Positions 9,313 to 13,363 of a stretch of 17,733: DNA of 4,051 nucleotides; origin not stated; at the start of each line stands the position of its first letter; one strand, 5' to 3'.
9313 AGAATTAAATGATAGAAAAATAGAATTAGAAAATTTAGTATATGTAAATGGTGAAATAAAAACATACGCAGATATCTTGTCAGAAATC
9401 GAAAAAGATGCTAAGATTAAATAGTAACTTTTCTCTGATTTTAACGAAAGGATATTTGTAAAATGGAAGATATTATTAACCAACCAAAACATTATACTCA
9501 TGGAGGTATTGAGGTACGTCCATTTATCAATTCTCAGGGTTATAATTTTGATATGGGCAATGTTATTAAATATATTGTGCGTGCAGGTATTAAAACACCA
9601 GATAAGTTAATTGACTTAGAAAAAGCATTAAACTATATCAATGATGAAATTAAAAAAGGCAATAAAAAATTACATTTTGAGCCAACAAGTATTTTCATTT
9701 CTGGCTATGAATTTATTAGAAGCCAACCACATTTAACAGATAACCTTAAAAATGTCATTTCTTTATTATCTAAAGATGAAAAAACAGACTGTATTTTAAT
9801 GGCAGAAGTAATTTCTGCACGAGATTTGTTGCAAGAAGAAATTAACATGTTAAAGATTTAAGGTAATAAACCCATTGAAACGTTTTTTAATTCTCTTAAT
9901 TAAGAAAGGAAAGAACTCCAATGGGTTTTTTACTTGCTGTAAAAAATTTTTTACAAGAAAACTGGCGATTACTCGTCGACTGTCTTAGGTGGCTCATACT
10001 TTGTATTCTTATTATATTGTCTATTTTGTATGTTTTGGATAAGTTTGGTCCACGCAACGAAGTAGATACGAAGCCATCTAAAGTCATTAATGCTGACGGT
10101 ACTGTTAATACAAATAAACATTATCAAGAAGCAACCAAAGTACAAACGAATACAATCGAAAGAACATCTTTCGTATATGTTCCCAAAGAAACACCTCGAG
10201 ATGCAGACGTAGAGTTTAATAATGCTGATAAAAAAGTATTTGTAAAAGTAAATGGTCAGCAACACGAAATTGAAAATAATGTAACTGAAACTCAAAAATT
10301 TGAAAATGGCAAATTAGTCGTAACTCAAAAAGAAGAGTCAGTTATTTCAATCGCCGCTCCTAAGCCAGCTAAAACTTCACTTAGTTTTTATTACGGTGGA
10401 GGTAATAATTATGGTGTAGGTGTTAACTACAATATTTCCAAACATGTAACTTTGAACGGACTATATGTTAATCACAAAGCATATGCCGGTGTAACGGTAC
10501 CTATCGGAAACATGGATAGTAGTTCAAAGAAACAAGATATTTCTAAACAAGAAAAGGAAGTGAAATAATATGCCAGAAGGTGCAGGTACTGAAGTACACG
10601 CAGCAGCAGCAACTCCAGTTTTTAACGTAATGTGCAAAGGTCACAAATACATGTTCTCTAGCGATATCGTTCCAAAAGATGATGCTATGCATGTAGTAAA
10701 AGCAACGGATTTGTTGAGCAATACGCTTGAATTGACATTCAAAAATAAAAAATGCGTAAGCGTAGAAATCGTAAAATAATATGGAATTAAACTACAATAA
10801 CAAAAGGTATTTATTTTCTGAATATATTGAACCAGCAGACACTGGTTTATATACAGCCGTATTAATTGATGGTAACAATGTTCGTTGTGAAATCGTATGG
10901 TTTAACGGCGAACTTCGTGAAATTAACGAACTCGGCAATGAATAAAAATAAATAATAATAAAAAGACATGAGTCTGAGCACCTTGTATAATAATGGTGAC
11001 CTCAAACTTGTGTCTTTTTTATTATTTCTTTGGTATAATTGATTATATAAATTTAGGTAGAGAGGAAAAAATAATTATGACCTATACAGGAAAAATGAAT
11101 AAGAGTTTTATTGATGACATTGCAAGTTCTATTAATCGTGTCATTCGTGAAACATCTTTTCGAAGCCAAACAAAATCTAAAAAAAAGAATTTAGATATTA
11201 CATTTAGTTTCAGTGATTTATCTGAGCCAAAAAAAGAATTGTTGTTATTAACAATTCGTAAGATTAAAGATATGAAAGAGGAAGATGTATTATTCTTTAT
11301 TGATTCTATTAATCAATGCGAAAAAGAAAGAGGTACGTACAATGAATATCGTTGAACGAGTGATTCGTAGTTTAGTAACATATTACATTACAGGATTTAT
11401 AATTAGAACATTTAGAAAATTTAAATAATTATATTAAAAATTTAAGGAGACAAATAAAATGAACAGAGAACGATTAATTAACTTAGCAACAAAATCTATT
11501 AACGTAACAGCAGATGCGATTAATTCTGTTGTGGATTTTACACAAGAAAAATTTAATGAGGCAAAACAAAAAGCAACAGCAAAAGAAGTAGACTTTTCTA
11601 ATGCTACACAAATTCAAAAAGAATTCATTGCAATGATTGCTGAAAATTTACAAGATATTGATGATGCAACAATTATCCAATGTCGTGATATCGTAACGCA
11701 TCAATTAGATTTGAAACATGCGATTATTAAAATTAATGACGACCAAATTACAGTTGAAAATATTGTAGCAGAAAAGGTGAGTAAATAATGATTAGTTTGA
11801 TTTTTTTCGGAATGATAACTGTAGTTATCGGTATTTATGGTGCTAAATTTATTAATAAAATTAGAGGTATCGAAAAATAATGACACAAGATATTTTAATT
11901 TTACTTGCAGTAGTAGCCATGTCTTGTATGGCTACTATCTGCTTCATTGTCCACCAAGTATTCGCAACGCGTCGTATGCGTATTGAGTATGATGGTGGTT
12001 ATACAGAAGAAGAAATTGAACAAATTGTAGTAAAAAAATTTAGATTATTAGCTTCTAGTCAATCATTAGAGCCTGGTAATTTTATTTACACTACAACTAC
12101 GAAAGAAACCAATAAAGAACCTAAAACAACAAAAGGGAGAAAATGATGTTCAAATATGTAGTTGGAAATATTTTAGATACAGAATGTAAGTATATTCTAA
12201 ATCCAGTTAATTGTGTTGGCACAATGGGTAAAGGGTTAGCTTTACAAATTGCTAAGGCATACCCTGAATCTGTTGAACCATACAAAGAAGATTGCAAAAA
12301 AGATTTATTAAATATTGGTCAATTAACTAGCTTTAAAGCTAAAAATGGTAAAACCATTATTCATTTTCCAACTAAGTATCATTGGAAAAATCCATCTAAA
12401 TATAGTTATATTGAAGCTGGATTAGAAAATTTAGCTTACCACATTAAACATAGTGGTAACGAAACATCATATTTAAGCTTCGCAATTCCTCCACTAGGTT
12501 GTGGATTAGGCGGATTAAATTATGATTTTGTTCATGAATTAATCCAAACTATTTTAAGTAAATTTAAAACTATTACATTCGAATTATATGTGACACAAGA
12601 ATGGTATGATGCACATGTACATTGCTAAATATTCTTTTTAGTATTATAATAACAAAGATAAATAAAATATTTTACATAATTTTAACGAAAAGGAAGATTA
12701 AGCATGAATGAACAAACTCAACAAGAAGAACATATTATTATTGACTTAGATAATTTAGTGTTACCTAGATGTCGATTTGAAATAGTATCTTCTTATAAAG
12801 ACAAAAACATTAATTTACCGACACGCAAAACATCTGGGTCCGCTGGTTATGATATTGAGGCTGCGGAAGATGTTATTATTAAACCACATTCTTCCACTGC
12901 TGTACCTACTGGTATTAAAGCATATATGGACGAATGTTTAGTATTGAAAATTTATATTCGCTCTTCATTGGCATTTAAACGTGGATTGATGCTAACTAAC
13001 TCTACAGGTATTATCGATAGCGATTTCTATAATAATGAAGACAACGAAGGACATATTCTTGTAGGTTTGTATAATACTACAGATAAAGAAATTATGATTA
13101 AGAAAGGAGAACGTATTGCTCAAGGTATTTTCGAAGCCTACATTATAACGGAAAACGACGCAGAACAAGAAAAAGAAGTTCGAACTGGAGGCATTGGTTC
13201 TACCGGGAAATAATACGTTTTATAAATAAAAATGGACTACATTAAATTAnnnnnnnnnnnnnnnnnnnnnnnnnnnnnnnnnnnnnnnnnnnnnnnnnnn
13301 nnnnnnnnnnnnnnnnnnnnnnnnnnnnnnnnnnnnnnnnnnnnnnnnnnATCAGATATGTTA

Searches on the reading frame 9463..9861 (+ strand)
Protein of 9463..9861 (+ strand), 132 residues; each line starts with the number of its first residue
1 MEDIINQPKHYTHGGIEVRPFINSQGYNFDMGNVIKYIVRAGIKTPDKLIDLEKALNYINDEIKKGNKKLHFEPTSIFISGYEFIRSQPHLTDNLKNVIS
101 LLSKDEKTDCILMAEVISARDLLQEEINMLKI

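Call 83: search_protein_families(library=pfam, proteins=[window:9463-9861:+], max_evalue=0.001)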
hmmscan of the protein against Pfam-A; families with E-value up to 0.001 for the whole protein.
window:9463-9861:+ (132 aa): 1 family
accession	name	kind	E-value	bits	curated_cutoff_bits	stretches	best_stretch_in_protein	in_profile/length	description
PF11753.13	DUF3310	-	1.8e-12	47.5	24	1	5-60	1-60/60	Protein of unknwon function (DUF3310)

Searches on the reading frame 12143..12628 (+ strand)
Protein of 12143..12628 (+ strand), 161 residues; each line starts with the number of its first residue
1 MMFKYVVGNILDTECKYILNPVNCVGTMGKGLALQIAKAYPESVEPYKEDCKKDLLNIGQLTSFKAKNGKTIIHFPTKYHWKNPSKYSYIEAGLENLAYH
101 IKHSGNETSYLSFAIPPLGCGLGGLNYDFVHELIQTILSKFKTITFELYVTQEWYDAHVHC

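Call 83: search_protein_families(library=pfam, proteins=[window:12143-12628:+], max_evalue=0.001)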
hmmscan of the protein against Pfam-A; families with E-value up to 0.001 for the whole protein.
window:12143-12628:+ (161 aa): 1 family
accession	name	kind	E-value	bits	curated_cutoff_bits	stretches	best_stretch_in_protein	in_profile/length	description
PF01661.27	Macro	-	4.3e-15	56.2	22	1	20-131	2-115/118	Macro domain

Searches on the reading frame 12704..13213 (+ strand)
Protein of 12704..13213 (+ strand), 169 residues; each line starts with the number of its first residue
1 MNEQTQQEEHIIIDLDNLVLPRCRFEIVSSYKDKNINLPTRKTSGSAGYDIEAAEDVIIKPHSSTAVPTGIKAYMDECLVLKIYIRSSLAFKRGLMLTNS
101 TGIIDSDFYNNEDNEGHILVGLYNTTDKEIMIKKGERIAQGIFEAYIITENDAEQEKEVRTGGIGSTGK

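Call 83: search_protein_families(library=pfam, proteins=[window:12704-13213:+], max_evalue=0.001)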
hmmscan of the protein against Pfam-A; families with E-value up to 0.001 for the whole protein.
window:12704-13213:+ (169 aa): 2 families
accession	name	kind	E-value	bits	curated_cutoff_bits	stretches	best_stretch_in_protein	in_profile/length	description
PF00692.24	dUTPase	-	7e-25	87.7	22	1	35-168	2-129/129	dUTPase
PF22769.1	DCD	-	3.1e-06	27.8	27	1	50-144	64-151/153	dCTP deaminase-like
